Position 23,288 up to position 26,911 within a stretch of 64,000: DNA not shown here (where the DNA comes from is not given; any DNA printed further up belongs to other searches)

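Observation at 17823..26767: Conserved inverted repeat centred on the start codon of five consecutive PUL genes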

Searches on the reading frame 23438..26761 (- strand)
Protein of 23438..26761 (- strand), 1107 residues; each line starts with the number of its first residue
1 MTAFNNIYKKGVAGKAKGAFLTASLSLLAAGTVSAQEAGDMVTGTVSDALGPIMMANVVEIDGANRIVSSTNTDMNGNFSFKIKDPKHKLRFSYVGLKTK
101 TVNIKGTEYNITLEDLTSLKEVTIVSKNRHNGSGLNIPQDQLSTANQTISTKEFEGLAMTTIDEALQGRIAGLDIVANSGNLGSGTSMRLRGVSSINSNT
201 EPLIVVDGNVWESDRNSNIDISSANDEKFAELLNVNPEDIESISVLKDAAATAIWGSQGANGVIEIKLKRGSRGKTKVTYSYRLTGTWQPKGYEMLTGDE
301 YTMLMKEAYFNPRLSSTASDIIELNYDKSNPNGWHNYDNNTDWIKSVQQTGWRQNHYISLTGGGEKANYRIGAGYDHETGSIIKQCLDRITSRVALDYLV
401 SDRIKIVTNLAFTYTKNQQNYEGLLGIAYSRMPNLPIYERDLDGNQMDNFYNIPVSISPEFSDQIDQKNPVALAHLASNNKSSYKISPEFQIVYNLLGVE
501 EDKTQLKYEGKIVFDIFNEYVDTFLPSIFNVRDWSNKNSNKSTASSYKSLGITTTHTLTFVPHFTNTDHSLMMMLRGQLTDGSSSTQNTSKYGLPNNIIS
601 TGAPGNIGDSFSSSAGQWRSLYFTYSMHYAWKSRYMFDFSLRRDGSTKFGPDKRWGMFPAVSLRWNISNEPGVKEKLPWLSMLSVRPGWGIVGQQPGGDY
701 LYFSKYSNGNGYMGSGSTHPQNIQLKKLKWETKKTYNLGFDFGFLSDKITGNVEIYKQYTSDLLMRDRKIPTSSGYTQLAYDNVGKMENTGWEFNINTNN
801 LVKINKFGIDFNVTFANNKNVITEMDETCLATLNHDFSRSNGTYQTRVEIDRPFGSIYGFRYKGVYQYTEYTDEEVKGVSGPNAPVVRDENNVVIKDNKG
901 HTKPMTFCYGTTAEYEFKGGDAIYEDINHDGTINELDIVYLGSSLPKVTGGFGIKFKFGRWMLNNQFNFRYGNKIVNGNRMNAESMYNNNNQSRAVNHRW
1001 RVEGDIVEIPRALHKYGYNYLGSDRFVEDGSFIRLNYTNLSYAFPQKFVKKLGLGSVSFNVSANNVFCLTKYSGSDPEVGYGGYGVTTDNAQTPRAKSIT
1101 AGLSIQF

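Call 9: search_protein_families(library=pfam, proteins=[window:23438-26761:-])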
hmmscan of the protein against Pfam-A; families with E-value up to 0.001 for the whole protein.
window:23438-26761:- (1107 aa): 3 families
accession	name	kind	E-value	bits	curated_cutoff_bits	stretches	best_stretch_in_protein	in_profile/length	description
PF07715.20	Plug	-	2e-15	57.7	23.9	1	141-263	4-107/107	TonB-dependent Receptor Plug Domain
PF13715.12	CarbopepD_reg_2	-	6e-09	36.3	32.2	1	42-123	1-87/88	CarboxypepD_reg-like domain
PF13620.12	CarboxypepD_reg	-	1.6e-07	32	32.3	1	42-105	2-68/82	Carboxypeptidase regulatory-like domain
